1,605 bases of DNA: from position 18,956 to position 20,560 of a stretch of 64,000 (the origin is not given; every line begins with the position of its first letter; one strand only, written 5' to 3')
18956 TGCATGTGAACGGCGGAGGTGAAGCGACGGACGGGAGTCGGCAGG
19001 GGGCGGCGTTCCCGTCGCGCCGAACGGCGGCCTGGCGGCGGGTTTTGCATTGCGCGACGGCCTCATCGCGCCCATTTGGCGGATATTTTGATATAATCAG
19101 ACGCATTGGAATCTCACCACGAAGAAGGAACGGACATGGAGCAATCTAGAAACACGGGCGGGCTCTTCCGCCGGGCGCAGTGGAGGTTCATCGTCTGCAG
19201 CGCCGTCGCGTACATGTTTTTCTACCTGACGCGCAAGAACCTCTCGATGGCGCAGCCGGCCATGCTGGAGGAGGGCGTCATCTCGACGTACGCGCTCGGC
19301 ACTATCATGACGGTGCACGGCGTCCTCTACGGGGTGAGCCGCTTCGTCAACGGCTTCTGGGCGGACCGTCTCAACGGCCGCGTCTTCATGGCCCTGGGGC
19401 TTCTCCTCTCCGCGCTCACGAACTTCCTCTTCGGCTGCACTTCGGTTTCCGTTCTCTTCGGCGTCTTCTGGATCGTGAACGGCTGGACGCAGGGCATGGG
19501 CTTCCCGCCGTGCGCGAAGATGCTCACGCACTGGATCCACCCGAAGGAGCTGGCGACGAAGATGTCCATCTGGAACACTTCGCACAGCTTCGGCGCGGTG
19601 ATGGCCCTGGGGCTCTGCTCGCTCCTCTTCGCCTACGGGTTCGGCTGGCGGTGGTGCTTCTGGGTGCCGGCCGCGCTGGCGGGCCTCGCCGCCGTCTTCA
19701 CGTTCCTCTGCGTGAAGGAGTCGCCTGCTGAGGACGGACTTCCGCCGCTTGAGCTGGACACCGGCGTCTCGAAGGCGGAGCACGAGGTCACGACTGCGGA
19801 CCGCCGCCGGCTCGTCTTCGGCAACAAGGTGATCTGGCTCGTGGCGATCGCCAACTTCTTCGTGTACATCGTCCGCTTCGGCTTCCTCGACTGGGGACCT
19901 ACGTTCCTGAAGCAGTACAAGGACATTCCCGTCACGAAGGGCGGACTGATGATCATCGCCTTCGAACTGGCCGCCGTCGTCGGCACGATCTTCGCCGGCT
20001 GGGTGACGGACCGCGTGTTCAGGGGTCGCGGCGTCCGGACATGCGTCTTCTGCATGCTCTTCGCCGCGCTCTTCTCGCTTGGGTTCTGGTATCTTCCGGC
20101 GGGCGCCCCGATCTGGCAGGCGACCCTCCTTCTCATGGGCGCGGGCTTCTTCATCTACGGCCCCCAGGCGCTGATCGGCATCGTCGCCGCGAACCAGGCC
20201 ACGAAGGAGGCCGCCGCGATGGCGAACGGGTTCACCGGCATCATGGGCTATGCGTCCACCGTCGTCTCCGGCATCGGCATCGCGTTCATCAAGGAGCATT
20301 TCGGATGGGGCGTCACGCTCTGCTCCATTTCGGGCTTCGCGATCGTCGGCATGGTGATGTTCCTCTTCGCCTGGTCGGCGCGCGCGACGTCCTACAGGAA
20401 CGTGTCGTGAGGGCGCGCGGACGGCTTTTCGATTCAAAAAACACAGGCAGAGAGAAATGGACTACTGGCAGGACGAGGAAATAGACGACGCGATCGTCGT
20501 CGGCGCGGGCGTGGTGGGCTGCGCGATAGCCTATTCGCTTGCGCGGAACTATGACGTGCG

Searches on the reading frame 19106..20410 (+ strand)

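Call 9: search_protein_families(library=pfam, proteins=[window:19106-20410:+], max_evalue=0.001)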
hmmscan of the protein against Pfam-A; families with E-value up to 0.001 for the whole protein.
window:19106-20410:+ (434 aa): 1 family
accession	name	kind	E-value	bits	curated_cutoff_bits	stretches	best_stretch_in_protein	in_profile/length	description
PF07690.21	MFS_1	-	9.9e-47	160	33.4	1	33-387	2-345/347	Major Facilitator Superfamily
